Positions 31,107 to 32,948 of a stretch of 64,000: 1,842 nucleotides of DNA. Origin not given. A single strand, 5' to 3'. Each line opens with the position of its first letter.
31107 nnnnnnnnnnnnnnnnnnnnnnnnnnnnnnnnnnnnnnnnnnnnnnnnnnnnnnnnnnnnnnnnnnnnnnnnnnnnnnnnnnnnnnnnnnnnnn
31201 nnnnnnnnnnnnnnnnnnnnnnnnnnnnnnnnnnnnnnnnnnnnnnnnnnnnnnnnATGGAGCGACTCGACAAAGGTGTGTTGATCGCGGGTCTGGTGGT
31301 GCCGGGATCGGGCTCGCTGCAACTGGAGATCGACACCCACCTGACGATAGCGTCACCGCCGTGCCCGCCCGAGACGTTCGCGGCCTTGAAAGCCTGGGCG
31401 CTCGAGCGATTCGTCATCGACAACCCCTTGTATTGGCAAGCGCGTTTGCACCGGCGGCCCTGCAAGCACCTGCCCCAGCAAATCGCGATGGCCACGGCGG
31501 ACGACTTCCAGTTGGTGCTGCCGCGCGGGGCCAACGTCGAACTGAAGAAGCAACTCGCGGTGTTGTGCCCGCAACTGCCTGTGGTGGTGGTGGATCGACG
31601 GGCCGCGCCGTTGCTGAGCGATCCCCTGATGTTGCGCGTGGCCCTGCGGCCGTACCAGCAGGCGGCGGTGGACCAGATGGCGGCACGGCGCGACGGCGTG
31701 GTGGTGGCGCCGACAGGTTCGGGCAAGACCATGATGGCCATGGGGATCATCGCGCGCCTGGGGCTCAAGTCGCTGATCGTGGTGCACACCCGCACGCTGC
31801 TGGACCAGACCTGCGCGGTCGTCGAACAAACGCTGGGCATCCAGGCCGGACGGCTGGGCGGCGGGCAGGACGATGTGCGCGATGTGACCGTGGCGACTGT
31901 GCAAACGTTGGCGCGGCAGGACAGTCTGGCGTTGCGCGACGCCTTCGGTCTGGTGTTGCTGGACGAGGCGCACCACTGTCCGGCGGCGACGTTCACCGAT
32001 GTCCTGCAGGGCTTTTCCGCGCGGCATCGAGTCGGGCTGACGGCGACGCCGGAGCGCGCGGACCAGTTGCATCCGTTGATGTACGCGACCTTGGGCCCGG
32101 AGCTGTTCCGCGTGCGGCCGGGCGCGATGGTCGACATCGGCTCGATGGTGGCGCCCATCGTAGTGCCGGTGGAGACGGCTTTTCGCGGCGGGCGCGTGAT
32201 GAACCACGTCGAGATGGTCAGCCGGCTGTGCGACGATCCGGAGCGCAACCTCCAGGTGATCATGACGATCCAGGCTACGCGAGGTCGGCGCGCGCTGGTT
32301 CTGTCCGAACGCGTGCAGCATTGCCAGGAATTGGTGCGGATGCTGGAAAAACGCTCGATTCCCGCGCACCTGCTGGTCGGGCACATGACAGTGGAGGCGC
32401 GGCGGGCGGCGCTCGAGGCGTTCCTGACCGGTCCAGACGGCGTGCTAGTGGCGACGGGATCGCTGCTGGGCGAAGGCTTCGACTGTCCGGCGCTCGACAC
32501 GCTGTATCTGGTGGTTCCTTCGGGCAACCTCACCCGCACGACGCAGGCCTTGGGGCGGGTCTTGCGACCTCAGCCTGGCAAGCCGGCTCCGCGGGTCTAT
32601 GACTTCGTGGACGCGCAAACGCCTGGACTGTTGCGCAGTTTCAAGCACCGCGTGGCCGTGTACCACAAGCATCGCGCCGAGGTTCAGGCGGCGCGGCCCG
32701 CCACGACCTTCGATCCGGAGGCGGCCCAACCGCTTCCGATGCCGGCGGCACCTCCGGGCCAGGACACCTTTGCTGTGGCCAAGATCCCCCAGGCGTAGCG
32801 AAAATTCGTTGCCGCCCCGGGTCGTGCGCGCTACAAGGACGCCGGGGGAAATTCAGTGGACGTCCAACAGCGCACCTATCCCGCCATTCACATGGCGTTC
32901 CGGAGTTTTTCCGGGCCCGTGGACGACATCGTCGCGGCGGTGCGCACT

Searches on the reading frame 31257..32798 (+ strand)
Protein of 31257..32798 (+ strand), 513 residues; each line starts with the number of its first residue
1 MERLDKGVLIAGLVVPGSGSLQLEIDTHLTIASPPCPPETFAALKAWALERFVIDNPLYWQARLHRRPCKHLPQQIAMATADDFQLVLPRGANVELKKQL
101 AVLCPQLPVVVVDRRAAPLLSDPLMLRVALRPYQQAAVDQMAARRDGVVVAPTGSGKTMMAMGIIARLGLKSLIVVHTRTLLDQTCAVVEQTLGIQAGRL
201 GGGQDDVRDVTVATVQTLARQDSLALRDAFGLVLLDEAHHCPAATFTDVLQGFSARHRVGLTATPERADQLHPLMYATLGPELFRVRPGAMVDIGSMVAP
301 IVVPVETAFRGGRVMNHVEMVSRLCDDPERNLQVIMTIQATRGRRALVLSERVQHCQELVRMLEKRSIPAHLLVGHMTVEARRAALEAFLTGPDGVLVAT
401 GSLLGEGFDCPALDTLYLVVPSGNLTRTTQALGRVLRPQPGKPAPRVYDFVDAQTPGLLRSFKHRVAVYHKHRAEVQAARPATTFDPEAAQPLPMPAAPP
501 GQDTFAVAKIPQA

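Call 7: search_protein_families(library=pfam, proteins=[window:31257-32798:+], max_evalue=0.1)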
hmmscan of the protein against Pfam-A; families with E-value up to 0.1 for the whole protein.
window:31257-32798:+ (513 aa): 7 families
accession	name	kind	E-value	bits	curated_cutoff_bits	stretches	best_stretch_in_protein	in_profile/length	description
PF04851.21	ResIII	-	5.4e-28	98.4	22.5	1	128-267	2-164/164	Type III restriction enzyme, res subunit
PF00270.35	DEAD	-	8.3e-14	52.1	26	1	131-267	1-162/167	DEAD/DEAH box helicase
PF00271.37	Helicase_C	-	1.8e-12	47.9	23.5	1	336-438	10-109/110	Helicase conserved C-terminal domain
PF18766.7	SWI2_SNF2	-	0.00021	21.5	26.7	1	137-266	9-156/221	SWI2/SNF2 ATPase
PF13401.12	AAA_22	-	0.0005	20.8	27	1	147-254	8-109/130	AAA domain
PF13604.12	AAA_30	-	0.0027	17.9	27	1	130-255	2-114/191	AAA domain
PF00176.29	SNF2-rel_dom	-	0.004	16.7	24.9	1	208-266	104-164/290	SNF2-related domain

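Call 8: search_protein_families(library=padloc, proteins=[window:31257-32798:+], max_evalue=0.1)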
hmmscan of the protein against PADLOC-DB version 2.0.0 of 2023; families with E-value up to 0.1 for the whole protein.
window:31257-32798:+ (513 aa): 38 families (the best 25 are shown)
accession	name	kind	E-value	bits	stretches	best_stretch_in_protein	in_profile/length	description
PDLC02707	PbeA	-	7.2e-28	95.5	2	332-451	512-630/672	PbeA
PDLC02704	PbeA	-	5.2e-21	72.8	3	351-452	545-645/682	PbeA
PDLC03659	mREase_IV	-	6.9e-18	61.9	2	139-271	234-377/945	Type IV methyl-directed restriction enzyme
PDLC03658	mREase_IV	-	1.2e-16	57.7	1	125-452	226-559/953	Type IV methyl-directed restriction enzyme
PDLC02503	BrxHI|BrxHII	-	6.3e-12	42.6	2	258-436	187-340/698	BrxHI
PDLC02706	PbeA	-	1.8e-11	41.4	2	231-268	397-434/722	PbeA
PDLC02864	DpdF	-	5.6e-09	33.3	2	129-160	22-53/610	DpdF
PDLC02870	DpdF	-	1.7e-08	31.4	2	334-483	215-361/534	DpdF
PDLC01439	typeIV_DinG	-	7e-08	29.6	2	136-186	26-76/575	CAS-IV-A; associated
PDLC02703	PbeA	-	6.6e-07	26.3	1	133-174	250-295/626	PbeA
PDLC03049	REase_I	-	9.5e-07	25.2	1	134-271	172-329/807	Type I restriction enzyme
PDLC02861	DpdF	-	3.8e-06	23.5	1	129-171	28-71/611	DpdF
PDLC02501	BrxHI|BrxHII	-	9.4e-06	22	1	341-437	246-341/925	BrxHI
PDLC02705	PbeA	-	2.2e-05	20.9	1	338-452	520-634/691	PbeA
PDLC01770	Cas3g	-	2.7e-05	20.9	1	332-409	240-315/733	-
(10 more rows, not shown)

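Call 9: search_protein_families(library=ncbifam, proteins=[window:31257-32798:+], max_evalue=0.1)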
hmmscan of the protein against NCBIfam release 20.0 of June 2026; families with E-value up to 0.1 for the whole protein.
window:31257-32798:+ (513 aa): 32 families (the best 25 are shown)
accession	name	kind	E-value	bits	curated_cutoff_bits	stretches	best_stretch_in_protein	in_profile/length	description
NF045503.1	repair_heli_XPB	equivalog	6.8e-29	100.8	610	1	127-455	181-525/548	DNA repair helicase XPB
NF053632.1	heli_RadD_YejH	equivalog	3e-20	72.1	720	2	129-269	2-155/573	DNA repair helicase RadD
TIGR04095.1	dnd_restrict_1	equivalog_domain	1.9e-18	66.7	600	3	356-451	301-396/451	DNA phosphorothioation system restriction enzyme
NF010337.0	PRK13766.1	equivalog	3e-12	45.5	610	2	130-197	17-87/781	Hef nuclease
TIGR00603.1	rad25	subfamily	1.7e-11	43.1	328.7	2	229-442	377-593/734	DNA repair helicase rad25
NF046051.1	restrict_EcoAI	equivalog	6.2e-10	38.1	550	1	130-276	158-324/768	EcoAI/FtnUII family type I restriction enzme subunit R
NF008744.0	PRK11776.1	equivalog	6.4e-08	31.6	524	2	326-415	225-313/460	ATP-dependent RNA helicase DbpA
NF008394.0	PRK11192.1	equivalog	1.3e-06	27.5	507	1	321-401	224-305/441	ATP-dependent RNA helicase SrmB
TIGR04121.1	DEXH_lig_assoc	equivalog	1.3e-05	23.1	850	1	130-161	14-45/804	ligase-associated DNA damage response DEXH box helicase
NF058637.1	helic_SCO1167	equivalog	7.5e-05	21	1200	1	342-398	778-834/932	SCO1167/SCO6262 family helicase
TIGR02621.3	cas3_GSU0051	exception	9.3e-05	21.4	400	1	132-193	16-90/854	type I-G CRISPR-associated helicase/endonuclease Cas3g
NF053712.1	repair_DEAH_YoaA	equivalog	9.6e-05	21.3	680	1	334-418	455-533/630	DNA repair helicase YoaA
TIGR01389.1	recQ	equivalog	9.8e-05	21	640.2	0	130-160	14-44/591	DNA helicase RecQ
NF003673.1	PRK05298.1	equivalog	0.00035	19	743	1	144-187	29-72/653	excinuclease ABC subunit UvrB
NF053711.1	RNA_heli_RhlE1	exception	0.00044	19.1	750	1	336-409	237-309/434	RNA helicase RhlE1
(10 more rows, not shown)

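Call 23: find_homologous_proteins(query=window:31257-32798:+)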
Query window:31257-32798:+ (513 aa): 2724 proteins with E <= 0.001 among 8000 candidates; the best 120 are listed.
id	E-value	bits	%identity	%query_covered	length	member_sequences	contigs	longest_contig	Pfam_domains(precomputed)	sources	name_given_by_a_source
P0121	0.0e+0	1131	100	100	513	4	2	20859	PF00270.36,PF00271.38,PF04851.22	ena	-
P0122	2.4e-248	843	79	92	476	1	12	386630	PF00270.36,PF00271.38,PF04851.22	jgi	jgi:superfamily II DNA or RNA helicase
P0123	4.9e-241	819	78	91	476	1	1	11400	PF00270.36,PF00271.38,PF04851.22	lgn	-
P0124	5.9e-196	670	65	91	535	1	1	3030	PF00270.36,PF13401.13,PF00271.38,PF04851.22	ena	-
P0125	1.6e-191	655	66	89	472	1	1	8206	PF00270.36,PF00271.38,PF04851.22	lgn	-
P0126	5.1e-183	627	62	89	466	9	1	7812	PF00270.36,PF00271.38,PF04851.22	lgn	-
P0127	1.1e-181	623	61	89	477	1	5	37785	PF00270.36,PF13401.13,PF00271.38,PF04851.22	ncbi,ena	-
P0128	9.8e-181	620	63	91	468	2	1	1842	PF00270.36,PF00271.38,PF04851.22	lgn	-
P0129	2.5e-180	618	62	89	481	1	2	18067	PF00270.36,PF00271.38,PF04851.22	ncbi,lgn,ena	-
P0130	2.8e-179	615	61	89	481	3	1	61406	PF00270.36,PF00271.38,PF04851.22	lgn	-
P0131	1.4e-177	609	63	91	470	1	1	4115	PF00270.36,PF00271.38,PF04851.22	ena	-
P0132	8.4e-170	584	60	89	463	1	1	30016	PF00270.36,PF13401.13,PF00271.38,PF04851.22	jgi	jgi:superfamily II DNA or RNA helicase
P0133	6.1e-164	564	60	90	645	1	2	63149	PF00270.36,PF06445.21,PF00271.38,PF04851.22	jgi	jgi:superfamily II DNA or RNA helicase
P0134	1.0e-161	557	58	90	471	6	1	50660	PF00270.36,PF00271.38,PF04851.22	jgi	jgi:superfamily II DNA or RNA helicase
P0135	3.7e-158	545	58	88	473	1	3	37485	PF00270.36,PF00176.30,PF13401.13,PF00271.38,PF04851.22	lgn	-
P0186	8.8e-93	330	44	81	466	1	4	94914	PF00270.36,PF13401.13,PF00271.38,PF04851.22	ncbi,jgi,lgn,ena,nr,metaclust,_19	ncbi:MAG: helicase [Myxococcales bacterium]|nr:helicase [Myxococcales bacterium]|metaclust:\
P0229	1.0e-67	247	38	88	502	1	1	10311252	PF00270.36,PF00271.38,PF04851.22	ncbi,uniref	ncbi:DEAD/DEAH box helicase [Myxococcus stipitatus]|uniref:DEAD/DEAH box helicase n=1 Tax=Myxococcus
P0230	1.3e-67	247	40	78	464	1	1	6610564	PF00270.36,PF00271.38,PF04851.22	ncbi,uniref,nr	ncbi:ATP-dependent helicase [Desulfonema ishimotonii]|uniref:ATP-dependent helicase n=1 Tax=Desulfon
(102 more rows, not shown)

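Call 24: search_solved_structures(query=window:31257-32798:+, max_evalue=0.001, show_alignments=2)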
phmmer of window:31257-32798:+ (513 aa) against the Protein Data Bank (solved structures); distinct sequences matched with E-value up to 0.001: 19.
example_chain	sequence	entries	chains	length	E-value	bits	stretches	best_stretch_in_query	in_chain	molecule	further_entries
6p66_A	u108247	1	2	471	5.8e-31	111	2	111-292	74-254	DNA repair protein RAD25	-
2fwr_A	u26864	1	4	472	5.9e-31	110.9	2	111-292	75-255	DNA repair protein RAD25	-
6p4f_A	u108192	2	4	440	1e-29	106.9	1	111-286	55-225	DNA-dependent ATPase XPBII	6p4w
5tnu_A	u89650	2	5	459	1.2e-29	106.7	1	111-286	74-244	DNA-dependent ATPase XPBII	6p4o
2fz4_A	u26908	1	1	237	8.8e-20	74.1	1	111-273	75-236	DNA repair protein RAD25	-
7clg_A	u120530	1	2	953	1.9e-18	69.7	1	124-452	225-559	Putative helicase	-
6jde_B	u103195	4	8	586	1.5e-15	60.1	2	129-267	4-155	Putative DNA repair helicase RadD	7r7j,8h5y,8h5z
5of4_A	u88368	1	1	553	9.8e-11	44.2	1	124-447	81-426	TFIIH basal transcription factor complex helicase XPB subunit,XPB,TFIIH basal transcriptio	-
6nmi_A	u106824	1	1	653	1.7e-10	43.5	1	124-447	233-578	General transcription and DNA repair factor IIH helicase subunit XPB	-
5fmf_1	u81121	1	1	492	1.9e-10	43.3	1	227-439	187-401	DNA REPAIR HELICASE RAD25, SSL2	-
8bvw_0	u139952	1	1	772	2.8e-10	42.7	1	124-447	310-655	General transcription and DNA repair factor IIH helicase subunit XPB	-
29vf_0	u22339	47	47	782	2.9e-10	42.7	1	124-447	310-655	General transcription and DNA repair factor IIH helicase subunit XPB | TFIIH basal transcription factor complex helicase XPB subunit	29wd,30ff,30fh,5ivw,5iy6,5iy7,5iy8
28jm_A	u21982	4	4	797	3.1e-10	42.6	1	124-447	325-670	General transcription and DNA repair factor IIH helicase subunit XPB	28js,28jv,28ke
5sva_Z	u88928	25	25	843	1e-09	40.9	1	123-438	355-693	DNA repair helicase RAD25 | General transcription and DNA repair factor IIH helicase subunit XPB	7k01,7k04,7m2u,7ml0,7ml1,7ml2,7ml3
5oqj_7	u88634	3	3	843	1.7e-09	40.2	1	229-438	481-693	DNA repair helicase RAD25 | General transcription and DNA repair factor IIH helicase subunit XPB | General transcription and DNA repair factor IIH helicase subu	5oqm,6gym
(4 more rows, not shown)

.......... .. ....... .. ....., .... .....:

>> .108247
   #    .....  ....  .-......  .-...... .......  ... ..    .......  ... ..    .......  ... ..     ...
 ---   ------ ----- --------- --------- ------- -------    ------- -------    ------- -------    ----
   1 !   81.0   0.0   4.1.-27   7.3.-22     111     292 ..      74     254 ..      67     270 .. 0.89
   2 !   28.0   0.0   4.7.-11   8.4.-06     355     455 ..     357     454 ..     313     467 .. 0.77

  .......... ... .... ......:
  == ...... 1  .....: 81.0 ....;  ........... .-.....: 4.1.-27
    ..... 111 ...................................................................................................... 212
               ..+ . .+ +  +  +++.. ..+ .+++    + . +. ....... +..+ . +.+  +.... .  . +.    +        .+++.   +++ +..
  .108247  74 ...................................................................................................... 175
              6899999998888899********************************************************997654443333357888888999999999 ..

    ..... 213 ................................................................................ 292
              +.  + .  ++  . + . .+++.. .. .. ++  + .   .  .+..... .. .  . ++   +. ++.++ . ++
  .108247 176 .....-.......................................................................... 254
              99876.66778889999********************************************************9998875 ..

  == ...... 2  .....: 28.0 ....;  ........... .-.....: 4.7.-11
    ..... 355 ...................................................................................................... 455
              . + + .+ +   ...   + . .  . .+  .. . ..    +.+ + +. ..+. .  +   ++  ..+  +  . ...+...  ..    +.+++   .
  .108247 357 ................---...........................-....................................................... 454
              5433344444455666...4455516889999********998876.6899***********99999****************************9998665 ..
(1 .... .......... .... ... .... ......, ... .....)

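Call 27: find_encoding_contigs(protein=P0229, flank=7000, max_places=1)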
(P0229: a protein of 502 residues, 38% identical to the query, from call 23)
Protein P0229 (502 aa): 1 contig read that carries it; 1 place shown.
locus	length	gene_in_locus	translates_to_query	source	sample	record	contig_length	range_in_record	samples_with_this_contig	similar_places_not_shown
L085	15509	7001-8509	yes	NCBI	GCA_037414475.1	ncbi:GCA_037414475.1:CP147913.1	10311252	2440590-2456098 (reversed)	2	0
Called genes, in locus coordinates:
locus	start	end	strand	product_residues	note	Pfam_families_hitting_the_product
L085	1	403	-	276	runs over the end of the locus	-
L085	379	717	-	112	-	-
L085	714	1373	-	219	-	PF00929:RNase_T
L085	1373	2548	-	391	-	PF12705:PDDEXK_1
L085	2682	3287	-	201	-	-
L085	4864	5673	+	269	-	-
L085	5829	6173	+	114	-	-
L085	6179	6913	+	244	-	-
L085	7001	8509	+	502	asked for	PF04851:ResIII, PF00270:DEAD, PF00271:Helicase_C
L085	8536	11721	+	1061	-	-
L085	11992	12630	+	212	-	PF11149:DUF2924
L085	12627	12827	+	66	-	-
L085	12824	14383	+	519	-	PF00239:Resolvase, PF07508:Recombinase, PF13408:Zn_ribbon_recom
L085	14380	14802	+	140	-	-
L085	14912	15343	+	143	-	-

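Call 28: find_encoding_contigs(protein=P0230, flank=7000, max_places=1)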
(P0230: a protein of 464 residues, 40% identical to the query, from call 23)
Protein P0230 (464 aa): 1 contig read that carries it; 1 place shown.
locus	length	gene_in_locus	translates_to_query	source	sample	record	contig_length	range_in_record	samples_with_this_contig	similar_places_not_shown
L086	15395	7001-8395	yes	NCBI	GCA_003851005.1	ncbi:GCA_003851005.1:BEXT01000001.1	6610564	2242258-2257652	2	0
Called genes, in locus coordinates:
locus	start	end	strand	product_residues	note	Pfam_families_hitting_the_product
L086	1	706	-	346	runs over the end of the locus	PF07549:Sec_GG (weak), PF02355:SecD_SecF_C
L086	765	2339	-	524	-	PF07549:Sec_GG (faint), PF21760:SecD_1st, PF22599:SecDF_P1_head, PF00873:ACR_tran (faint), PF02355:SecD_SecF_C, PF03176:MMPL (weak)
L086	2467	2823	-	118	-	PF02699:YajC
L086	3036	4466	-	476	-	PF03462:PCRF (weak)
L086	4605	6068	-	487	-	PF00575:S1 (weak), PF10150:RNase_E_G, PF20833:RNase_E_G_Thio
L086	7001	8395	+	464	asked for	PF04851:ResIII, PF00270:DEAD, PF00271:Helicase_C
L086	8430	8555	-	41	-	-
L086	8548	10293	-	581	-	PF01467:CTP_transf_like, PF00293:NUDIX, PF19368:WHD_AraR (weak), PF21906:WHD_NrtR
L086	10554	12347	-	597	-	PF00501:AMP-binding, PF23562:AMP-binding_C_3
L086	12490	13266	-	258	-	PF00857:Isochorismatase (faint)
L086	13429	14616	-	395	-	PF17767:NAPRTase_N, PF04095:NAPRTase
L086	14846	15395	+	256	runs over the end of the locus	PF00378:ECH_1, PF16113:ECH_2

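Call 29: find_encoding_contigs(protein=P0186, flank=7000, max_places=2)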
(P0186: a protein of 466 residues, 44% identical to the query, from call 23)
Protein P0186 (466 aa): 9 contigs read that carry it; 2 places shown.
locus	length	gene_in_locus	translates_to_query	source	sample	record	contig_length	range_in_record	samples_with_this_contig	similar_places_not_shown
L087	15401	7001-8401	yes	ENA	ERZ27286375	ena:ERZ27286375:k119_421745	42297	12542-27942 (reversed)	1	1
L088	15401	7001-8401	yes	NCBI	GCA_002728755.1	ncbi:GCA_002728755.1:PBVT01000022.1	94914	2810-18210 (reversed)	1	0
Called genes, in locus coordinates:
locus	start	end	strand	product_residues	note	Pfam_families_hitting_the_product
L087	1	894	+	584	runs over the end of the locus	-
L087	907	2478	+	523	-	PF02113:Peptidase_S13, PF13354:Beta-lactamase2 (weak)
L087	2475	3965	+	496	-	PF00772:DnaB, PF03796:DnaB_C, PF13481:AAA_25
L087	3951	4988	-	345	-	PF00702:Hydrolase, PF13419:HAD_2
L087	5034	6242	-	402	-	PF00155:Aminotran_1_2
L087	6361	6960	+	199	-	-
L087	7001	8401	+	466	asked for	PF00270:DEAD, PF04851:ResIII, PF13401:AAA_22 (weak), PF00271:Helicase_C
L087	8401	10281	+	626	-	-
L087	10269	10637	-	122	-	-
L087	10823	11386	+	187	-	-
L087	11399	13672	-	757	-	PF00526:Dicty_CTDC (weak)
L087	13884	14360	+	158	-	-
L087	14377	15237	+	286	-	-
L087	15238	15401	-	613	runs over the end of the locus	PF14238:DUF4340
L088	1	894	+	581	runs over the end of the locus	-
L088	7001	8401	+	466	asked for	PF00270:DEAD, PF04851:ResIII, PF13401:AAA_22 (weak), PF00271:Helicase_C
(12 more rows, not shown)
